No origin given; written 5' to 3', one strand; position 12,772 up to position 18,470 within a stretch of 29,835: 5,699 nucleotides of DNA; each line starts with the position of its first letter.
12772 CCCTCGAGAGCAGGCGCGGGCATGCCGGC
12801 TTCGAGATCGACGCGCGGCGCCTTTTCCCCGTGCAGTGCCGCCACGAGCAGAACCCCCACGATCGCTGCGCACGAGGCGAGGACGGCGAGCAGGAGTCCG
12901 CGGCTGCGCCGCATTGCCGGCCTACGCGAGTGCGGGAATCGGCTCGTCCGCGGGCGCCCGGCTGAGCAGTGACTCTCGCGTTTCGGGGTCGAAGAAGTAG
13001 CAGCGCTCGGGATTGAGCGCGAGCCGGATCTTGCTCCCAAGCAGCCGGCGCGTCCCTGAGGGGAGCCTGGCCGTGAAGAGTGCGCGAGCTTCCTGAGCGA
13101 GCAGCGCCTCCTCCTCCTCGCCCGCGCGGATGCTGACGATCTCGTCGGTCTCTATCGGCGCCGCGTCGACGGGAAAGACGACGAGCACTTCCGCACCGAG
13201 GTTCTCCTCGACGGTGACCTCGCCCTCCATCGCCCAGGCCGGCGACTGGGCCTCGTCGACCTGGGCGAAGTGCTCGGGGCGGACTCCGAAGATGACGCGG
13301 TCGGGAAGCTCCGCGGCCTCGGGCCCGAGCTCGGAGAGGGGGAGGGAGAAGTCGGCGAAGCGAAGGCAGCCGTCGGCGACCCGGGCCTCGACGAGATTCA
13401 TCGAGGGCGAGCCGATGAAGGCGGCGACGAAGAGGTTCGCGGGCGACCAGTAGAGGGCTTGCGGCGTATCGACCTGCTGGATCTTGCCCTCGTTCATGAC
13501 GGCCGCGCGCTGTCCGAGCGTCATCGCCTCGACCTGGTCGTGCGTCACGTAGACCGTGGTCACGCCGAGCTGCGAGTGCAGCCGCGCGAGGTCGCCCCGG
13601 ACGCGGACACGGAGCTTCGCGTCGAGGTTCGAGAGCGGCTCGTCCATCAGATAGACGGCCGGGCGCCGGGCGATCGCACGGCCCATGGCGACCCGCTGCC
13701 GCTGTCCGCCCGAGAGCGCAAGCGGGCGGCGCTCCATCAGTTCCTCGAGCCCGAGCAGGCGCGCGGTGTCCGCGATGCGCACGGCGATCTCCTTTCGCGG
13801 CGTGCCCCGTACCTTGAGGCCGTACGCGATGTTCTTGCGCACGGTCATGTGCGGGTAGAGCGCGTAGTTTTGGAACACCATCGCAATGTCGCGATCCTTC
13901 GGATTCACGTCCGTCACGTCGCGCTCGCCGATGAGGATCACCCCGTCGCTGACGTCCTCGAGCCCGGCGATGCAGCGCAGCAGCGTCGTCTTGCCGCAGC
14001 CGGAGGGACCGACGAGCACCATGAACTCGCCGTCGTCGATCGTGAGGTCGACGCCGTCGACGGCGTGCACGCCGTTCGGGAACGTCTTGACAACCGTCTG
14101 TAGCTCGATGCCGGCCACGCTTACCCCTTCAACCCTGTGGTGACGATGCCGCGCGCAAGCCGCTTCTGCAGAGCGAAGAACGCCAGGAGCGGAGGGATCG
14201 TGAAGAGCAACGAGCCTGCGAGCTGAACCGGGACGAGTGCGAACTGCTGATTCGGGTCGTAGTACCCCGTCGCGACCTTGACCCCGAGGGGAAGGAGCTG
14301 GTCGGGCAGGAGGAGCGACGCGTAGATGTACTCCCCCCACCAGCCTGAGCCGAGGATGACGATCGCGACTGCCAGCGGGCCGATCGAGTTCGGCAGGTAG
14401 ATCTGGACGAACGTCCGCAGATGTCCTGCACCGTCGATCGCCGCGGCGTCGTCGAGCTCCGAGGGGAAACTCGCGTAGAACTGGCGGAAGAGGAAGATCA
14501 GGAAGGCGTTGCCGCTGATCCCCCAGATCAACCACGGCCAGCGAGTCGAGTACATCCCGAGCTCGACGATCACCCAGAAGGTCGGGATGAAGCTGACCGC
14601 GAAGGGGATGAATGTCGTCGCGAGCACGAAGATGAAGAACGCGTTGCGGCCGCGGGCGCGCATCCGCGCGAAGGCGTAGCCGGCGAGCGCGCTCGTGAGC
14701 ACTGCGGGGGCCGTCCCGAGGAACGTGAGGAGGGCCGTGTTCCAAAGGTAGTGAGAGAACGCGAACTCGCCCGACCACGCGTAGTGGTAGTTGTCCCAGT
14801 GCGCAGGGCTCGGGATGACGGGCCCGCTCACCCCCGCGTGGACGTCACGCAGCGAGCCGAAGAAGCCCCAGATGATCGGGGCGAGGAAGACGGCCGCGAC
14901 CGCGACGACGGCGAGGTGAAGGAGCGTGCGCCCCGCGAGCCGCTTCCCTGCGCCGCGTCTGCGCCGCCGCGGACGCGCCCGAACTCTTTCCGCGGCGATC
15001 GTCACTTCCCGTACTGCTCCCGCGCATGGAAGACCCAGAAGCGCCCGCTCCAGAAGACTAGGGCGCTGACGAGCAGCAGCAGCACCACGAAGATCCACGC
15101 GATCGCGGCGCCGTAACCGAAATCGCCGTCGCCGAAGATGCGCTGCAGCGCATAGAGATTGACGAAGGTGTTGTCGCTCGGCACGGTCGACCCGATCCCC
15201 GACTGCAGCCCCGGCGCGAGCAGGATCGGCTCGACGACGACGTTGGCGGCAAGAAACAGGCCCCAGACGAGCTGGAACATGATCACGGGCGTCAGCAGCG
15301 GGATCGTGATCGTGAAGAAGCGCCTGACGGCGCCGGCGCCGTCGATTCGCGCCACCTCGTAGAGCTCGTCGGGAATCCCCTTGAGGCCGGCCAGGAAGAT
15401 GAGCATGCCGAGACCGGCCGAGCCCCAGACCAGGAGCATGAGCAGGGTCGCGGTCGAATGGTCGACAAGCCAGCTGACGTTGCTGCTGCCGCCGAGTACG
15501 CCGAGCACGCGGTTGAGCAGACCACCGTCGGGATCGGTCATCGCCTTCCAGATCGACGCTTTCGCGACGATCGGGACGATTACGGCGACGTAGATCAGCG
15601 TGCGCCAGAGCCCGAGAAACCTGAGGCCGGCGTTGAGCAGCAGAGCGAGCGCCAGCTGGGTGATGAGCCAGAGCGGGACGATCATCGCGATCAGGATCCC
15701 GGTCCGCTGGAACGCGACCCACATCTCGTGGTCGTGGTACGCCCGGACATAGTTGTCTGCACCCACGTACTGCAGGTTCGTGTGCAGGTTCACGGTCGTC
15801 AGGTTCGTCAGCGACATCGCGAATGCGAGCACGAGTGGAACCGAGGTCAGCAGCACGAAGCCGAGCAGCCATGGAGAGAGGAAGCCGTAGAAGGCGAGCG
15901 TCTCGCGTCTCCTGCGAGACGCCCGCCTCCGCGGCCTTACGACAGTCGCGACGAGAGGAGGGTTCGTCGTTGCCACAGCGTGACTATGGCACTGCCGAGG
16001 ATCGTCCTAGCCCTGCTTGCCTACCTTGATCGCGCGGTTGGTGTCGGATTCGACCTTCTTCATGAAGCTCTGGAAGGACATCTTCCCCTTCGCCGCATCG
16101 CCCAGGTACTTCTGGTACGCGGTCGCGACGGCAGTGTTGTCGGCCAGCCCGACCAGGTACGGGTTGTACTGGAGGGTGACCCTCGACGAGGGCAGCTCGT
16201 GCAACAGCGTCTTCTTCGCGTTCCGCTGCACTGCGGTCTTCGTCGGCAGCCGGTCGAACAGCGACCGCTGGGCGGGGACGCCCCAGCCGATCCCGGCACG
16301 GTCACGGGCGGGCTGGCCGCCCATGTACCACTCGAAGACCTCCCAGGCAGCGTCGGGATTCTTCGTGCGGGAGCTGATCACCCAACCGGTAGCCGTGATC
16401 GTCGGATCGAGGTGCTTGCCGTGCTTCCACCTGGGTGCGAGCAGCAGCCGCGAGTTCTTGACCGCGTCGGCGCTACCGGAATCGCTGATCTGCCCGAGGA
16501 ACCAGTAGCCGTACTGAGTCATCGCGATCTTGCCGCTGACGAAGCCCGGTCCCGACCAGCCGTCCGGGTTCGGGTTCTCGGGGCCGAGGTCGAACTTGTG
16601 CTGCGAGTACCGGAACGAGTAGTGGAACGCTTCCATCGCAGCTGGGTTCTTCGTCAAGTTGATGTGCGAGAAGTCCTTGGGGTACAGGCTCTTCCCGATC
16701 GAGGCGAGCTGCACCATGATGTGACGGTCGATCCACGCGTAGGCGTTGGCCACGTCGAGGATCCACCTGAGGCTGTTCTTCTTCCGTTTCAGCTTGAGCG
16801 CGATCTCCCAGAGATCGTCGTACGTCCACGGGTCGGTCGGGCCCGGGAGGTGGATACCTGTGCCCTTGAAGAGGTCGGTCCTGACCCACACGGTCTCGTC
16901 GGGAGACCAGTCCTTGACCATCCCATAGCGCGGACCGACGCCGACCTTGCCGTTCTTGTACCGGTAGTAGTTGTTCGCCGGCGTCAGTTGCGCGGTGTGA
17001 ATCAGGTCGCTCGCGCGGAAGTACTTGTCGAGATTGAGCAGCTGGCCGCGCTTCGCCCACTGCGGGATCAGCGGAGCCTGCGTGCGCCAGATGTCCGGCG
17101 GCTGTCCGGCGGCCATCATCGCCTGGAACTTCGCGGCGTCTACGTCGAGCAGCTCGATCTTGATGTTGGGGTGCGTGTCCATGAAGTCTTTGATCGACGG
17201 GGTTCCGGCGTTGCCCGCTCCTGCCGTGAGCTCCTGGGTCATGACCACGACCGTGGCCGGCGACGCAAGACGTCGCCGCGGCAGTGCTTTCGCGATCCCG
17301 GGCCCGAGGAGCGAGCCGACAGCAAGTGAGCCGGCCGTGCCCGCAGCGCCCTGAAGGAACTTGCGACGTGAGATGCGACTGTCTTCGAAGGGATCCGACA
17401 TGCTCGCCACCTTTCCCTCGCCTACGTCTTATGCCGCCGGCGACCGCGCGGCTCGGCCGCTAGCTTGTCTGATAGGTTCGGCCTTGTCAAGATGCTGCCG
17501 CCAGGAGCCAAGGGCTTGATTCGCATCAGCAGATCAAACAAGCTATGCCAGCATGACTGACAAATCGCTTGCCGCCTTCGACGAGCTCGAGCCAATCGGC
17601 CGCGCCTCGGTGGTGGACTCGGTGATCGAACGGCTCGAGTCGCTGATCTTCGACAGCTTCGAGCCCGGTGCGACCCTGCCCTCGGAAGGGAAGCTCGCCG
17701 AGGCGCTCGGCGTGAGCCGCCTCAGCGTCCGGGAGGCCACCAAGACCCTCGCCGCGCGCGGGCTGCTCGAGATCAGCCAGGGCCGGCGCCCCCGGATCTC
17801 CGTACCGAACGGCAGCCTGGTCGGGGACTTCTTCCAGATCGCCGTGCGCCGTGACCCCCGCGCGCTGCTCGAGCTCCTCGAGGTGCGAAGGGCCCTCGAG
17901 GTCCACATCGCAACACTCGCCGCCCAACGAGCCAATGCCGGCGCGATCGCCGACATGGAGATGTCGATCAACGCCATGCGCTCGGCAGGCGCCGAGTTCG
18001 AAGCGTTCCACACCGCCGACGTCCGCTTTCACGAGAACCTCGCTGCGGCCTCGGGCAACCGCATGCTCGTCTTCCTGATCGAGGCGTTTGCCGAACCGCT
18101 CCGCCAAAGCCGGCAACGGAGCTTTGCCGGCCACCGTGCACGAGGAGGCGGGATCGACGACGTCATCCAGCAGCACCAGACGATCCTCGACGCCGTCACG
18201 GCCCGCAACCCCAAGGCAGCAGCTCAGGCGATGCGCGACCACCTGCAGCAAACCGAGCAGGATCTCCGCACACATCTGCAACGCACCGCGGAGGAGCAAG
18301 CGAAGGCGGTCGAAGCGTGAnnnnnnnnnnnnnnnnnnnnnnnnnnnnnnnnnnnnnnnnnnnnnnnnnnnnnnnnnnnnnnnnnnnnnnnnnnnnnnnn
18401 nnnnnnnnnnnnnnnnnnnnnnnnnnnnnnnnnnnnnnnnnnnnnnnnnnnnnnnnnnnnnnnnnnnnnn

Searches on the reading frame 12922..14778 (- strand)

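Call 6: search_protein_families(library=pfam, proteins=[window:12922-14778:-], max_evalue=0.001)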
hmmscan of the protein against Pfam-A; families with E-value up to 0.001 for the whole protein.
window:12922-14778:- (618 aa): 7 families
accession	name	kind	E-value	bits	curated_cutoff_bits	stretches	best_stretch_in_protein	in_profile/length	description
PF00005.33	ABC_tran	-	2.4e-31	109.6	25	1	241-382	2-136/137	ABC transporter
PF17912.7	OB_MalK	-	6.8e-11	43.3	27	1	456-504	1-53/53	MalK OB fold domain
PF13304.12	AAA_21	-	3e-07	31.3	27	0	252-279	1-26/304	AAA domain, putative AbiEii toxin, Type IV TA system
PF17850.7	CysA_C_terminal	-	7.7e-06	26.8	29.7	1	461-504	1-41/43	CysA C-terminal regulatory domain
PF08402.16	TOBE_2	-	5.1e-05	23.8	21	0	498-540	2-41/76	TOBE domain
PF13401.12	AAA_22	-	0.00036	21.3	27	0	250-289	5-45/130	AAA domain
PF02463.25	SMC_N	-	0.00036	20.5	40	0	251-419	25-205/220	RecF/RecN/SMC N terminal domain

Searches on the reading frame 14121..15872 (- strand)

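Call 6: search_protein_families(library=pfam, proteins=[window:14121-15872:-], max_evalue=0.001)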
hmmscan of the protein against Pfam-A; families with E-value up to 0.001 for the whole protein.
window:14121-15872:- (583 aa): 1 family
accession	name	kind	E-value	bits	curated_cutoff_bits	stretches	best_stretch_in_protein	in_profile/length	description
PF00528.27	BPD_transp_1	-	8.6e-13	48.9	26.4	1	396-576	3-182/184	Binding-protein-dependent transport system inner membrane component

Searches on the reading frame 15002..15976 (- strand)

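Call 6: search_protein_families(library=pfam, proteins=[window:15002-15976:-], max_evalue=0.001)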
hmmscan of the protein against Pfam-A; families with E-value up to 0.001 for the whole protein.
window:15002-15976:- (324 aa): 1 family
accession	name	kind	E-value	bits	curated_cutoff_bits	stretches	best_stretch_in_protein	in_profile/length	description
PF00528.27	BPD_transp_1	-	1.6e-14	54.5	26.4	1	116-309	12-177/184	Binding-protein-dependent transport system inner membrane component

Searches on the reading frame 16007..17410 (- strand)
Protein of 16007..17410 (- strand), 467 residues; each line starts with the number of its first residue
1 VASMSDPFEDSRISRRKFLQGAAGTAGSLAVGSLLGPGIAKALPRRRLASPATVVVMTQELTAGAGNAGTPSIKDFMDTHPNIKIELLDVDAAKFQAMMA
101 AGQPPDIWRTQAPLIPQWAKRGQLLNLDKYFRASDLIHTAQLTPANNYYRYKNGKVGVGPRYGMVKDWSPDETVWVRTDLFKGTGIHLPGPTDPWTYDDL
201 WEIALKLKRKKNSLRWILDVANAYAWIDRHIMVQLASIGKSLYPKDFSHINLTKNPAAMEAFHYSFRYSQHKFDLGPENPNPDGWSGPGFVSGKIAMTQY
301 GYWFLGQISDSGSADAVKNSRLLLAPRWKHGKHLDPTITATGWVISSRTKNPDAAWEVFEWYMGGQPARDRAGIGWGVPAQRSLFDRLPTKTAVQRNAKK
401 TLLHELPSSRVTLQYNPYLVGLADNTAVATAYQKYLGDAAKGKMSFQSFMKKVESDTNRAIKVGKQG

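Call 6: search_protein_families(library=pfam, proteins=[window:16007-17410:-], max_evalue=0.001)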
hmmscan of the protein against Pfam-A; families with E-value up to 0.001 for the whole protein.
window:16007-17410:- (467 aa): 2 families
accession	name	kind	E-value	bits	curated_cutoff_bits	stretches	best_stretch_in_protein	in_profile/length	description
PF01547.30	SBP_bac_1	-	1.6e-20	74.8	26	1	73-362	14-300/307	Bacterial extracellular solute-binding protein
PF13416.11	SBP_bac_8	-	1.2e-15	58.5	27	1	73-373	3-254/279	Bacterial extracellular solute-binding protein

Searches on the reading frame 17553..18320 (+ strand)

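Call 3: search_protein_families(library=pfam, proteins=[window:17553-18320:+], max_evalue=0.01)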
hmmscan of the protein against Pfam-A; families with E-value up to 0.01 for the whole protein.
window:17553-18320:+ (255 aa): 4 families
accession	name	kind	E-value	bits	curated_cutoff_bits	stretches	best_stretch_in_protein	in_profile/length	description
PF07729.17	FCD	-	4.8e-27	95.3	24.3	1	107-232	1-124/125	FCD domain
PF00392.27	GntR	-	6.5e-15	55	27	1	22-79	3-61/64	Bacterial regulatory proteins, gntR family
PF07840.17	FadR_C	-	0.00057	20.2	23.6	1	103-235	25-149/164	FadR C-terminal domain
PF13545.12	HTH_Crp_2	-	0.0016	18.8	27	1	45-85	25-62/70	Crp-like helix-turn-helix domain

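Call 4: search_protein_families(library=ncbifam, proteins=[window:17553-18320:+], max_evalue=0.01)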
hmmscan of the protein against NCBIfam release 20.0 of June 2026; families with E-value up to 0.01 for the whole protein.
window:17553-18320:+ (255 aa): 23 families
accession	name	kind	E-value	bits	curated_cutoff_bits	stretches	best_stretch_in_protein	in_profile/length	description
NF003011.0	PRK03837.1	subfamily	6.6e-40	137.2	260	1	12-240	6-235/241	transcriptional regulator NanR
NF007741.0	PRK10421.1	equivalog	3.2e-30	105.4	311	1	19-251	7-242/262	transcriptional regulator LldR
NF007442.0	PRK09990.1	equivalog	8e-29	100.8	301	1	17-241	8-238/256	transcriptional regulator GlcC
NF007001.0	PRK09464.1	equivalog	8.9e-25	87.8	330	1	17-239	8-233/254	pyruvate dehydrogenase complex transcriptional repressor PdhR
TIGR03338.1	phnR_burk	equivalog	3e-20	72.8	271.5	1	19-235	11-210/212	phosphonate utilization associated transcriptional regulator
NF007588.0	PRK10225.1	equivalog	9.7e-17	61.1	442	1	31-238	21-231/257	Uxu operon transcriptional regulator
NF008571.0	PRK11523.1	equivalog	3.5e-14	52.9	396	1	36-238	26-225/258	transcriptional regulator ExuR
NF003444.0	PRK04984.1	equivalog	2.9e-13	49.9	189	1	29-234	18-219/239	fatty acid metabolism transcriptional regulator FadR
TIGR02812.1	fadR_gamma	equivalog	2e-12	47.3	249.2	1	28-196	16-184/235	fatty acid metabolism transcriptional regulator FadR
TIGR02325.1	C_P_lyase_phnF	equivalog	3.7e-09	36.5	156.8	1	23-78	12-68/238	phosphonate metabolism transcriptional regulator PhnF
NF052290.2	MocR_like_YczR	exception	4.9e-08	32.1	487.4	1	20-125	20-115/458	MocR-like transcription factor YczR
TIGR02018.2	his_ut_repres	equivalog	1.6e-06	27.7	220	1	34-78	15-59/226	histidine utilization transcriptional repressor HutC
NF052282.1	PLP_TF_PdxR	equivalog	3.1e-06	26.5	320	1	34-82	17-65/448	MocR-like pyridoxine biosynthesis transcription factor PdxR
TIGR02404.1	trehalos_R_Bsub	equivalog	6.4e-06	26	211.95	1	30-78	11-60/233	trehalose operon repressor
NF007292.0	PRK09764.1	equivalog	9.2e-06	25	281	1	34-78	21-65/240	GntR family transcriptional regulator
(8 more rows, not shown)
